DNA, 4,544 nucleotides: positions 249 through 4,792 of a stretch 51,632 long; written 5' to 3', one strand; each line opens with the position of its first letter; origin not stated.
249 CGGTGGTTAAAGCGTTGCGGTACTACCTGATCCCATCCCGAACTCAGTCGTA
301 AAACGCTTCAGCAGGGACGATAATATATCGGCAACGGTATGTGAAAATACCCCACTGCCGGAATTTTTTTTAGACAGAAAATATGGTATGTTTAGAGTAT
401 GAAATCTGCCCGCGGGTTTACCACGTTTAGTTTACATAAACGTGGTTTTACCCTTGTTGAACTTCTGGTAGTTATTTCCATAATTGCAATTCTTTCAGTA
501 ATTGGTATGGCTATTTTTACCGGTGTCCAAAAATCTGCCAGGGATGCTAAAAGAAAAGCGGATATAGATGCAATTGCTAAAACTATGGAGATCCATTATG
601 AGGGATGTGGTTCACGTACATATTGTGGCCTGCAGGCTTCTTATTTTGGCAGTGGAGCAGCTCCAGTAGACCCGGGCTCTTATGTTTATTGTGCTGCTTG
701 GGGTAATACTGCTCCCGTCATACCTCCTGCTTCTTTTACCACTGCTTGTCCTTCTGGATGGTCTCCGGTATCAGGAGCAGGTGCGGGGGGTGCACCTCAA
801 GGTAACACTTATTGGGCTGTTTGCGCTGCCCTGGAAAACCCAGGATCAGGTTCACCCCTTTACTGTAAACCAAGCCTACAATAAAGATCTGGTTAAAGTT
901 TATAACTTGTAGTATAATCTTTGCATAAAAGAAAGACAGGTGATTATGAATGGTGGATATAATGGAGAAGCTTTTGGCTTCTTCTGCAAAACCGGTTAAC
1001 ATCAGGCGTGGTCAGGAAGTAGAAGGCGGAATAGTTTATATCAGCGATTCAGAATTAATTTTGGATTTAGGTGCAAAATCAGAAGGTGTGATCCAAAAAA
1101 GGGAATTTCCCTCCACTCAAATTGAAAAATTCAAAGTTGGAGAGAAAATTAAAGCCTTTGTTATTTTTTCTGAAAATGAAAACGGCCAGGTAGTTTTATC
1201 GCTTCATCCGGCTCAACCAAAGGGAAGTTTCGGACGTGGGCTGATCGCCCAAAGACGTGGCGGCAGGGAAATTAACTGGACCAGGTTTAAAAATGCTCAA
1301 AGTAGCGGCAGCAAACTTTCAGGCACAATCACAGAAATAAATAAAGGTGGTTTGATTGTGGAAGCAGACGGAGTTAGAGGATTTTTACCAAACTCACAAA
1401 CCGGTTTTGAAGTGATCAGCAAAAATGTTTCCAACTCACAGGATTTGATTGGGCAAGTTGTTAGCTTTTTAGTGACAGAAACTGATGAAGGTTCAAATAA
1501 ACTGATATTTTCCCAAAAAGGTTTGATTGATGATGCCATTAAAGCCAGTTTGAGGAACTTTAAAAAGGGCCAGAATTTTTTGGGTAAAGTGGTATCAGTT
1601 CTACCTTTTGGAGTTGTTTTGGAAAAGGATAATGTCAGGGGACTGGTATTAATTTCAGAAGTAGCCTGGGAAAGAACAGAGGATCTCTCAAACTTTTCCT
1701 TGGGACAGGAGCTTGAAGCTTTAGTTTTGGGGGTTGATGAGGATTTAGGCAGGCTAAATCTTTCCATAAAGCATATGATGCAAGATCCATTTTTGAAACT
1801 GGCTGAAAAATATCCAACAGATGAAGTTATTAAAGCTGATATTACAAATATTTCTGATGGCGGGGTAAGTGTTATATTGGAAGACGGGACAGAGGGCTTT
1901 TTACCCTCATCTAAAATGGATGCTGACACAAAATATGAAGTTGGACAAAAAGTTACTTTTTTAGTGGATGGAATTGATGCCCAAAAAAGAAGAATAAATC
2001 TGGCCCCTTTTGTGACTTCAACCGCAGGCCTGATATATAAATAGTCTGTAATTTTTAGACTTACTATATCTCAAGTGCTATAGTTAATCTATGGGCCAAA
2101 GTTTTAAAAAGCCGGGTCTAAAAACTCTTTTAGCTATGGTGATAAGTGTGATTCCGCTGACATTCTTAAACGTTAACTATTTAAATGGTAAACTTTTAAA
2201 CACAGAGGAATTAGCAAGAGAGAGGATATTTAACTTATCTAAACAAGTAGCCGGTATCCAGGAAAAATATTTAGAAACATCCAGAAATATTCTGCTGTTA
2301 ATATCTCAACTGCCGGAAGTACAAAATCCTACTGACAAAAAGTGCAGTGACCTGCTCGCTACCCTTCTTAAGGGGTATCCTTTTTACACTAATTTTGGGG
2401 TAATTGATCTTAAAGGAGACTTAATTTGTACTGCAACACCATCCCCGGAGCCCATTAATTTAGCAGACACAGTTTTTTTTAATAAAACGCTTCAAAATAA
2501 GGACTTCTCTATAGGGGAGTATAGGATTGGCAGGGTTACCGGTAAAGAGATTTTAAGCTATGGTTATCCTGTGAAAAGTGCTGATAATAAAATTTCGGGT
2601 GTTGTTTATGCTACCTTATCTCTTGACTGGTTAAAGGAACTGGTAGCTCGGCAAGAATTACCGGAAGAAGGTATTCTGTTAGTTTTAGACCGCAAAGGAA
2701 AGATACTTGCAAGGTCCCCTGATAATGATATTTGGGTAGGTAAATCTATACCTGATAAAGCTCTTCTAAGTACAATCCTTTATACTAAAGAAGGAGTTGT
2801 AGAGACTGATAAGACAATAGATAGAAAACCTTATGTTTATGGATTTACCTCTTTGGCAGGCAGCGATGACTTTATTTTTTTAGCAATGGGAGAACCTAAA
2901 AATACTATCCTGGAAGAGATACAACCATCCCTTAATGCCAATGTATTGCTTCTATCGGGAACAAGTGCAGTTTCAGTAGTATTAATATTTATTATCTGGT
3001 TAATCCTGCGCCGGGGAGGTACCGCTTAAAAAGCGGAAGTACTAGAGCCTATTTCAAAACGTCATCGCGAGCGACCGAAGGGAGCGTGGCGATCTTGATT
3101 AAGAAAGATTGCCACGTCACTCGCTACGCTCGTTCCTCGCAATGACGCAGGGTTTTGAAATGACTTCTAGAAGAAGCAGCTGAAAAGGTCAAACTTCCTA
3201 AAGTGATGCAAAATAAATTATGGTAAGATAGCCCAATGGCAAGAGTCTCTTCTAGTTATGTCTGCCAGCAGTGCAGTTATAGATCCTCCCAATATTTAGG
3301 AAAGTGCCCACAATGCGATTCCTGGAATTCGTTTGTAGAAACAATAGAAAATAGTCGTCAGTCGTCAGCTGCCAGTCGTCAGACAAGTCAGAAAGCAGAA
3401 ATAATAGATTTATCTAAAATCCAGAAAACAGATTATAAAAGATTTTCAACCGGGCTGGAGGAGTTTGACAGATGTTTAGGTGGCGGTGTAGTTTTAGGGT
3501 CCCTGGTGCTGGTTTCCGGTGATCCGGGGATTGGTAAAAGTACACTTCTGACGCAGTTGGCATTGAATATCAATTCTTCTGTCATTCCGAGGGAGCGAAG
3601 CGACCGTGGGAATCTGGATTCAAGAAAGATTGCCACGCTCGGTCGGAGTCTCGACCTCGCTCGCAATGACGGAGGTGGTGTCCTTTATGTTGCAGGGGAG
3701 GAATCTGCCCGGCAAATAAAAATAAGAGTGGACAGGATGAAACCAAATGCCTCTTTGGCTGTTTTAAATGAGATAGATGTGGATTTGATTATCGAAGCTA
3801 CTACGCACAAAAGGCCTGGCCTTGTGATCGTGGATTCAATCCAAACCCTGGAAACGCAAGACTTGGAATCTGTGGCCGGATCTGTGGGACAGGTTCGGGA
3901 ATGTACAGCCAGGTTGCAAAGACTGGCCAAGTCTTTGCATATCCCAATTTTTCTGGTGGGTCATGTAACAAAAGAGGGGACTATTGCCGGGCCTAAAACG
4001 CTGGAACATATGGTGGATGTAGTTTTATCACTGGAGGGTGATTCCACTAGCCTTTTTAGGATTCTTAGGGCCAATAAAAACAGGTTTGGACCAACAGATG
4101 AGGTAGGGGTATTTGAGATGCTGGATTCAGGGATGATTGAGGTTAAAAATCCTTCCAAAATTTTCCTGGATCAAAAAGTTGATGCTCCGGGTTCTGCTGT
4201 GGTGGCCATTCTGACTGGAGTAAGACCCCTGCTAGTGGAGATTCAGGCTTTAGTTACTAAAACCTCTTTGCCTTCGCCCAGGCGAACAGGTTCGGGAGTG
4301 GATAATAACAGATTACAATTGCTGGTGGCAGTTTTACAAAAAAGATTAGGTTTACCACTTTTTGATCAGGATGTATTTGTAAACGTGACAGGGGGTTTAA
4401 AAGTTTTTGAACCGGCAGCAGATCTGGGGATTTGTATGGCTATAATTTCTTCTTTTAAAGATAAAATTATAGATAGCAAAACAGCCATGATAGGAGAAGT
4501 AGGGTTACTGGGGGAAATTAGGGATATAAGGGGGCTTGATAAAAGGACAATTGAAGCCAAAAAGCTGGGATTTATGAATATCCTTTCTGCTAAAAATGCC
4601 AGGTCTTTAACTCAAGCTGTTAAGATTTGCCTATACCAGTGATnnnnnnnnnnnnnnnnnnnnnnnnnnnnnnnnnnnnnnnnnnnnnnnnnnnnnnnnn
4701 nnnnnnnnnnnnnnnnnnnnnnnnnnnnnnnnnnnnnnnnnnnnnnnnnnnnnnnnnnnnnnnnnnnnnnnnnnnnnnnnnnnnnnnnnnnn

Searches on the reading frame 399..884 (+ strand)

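Call 29: search_protein_families(library=pfam, proteins=[window:399-884:+], max_evalue=0.001)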
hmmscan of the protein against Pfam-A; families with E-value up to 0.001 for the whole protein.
window:399-884:+ (161 aa): 1 family
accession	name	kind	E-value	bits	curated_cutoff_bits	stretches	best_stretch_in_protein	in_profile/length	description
PF07963.17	N_methyl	-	3.8e-07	29.9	21.2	1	14-35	4-25/27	Prokaryotic N-terminal methylation motif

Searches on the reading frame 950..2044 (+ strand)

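Call 29: search_protein_families(library=pfam, proteins=[window:950-2044:+], max_evalue=0.001)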
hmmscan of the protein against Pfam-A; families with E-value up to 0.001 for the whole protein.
window:950-2044:+ (364 aa): 4 families
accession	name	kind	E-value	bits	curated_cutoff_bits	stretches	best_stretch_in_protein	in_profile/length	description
PF00575.29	S1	-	5.9e-42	142.3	22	4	288-351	2-71/74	S1 RNA binding domain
PF23459.1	S1_RRP5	-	3.8e-12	47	27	0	205-272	2-71/72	RRP5 S1 domain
PF13509.12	S1_2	-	5.2e-05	23.7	21.8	0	293-336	4-45/61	S1 domain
PF21543.3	CvfB_2nd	-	0.0001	22.6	27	0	250-274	52-75/76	Virulence regulatory factor CvfB, second domain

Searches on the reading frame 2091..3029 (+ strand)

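Call 29: search_protein_families(library=pfam, proteins=[window:2091-3029:+], max_evalue=0.001)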
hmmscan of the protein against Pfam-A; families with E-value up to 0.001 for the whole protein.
window:2091-3029:+ (312 aa): 1 family
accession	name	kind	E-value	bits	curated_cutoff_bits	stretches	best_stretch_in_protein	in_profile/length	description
PF02743.24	dCache_1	-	8.3e-24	84.9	45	1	40-232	5-219/240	Cache domain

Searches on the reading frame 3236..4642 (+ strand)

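Call 29: search_protein_families(library=pfam, proteins=[window:3236-4642:+], max_evalue=0.001)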
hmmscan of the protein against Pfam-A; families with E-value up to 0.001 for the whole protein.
window:3236-4642:+ (468 aa): 9 families
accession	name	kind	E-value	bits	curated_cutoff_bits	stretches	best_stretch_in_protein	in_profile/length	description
PF13481.12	AAA_25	-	1.3e-15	57.9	27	2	133-248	58-194/195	AAA domain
PF18073.7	Zn_ribbon_LapB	-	6.7e-12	45.3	25.7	1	8-35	1-28/28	Rubredoxin metal binding domain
PF06745.19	ATPase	-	1.4e-11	44.6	26.6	1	71-110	2-41/231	KaiC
PF03796.21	DnaB_C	-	4.4e-08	33.2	27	1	71-243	3-177/255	DnaB-like helicase C terminal domain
PF05362.19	Lon_C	-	3e-07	30.7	21.1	1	392-458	109-176/205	Lon protease (S16) C-terminal proteolytic domain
PF13541.12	ChlI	-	7e-07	29.6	27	1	372-453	37-119/121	Subunit ChlI of Mg-chelatase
PF13191.12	AAA_16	-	3.6e-06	28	32.6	1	85-212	24-151/167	AAA ATPase domain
PF13401.12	AAA_22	-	6e-05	23.8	27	1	89-242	6-122/130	AAA domain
PF05729.18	NACHT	-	0.00045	20.5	26.7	0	90-120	2-32/167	NACHT domain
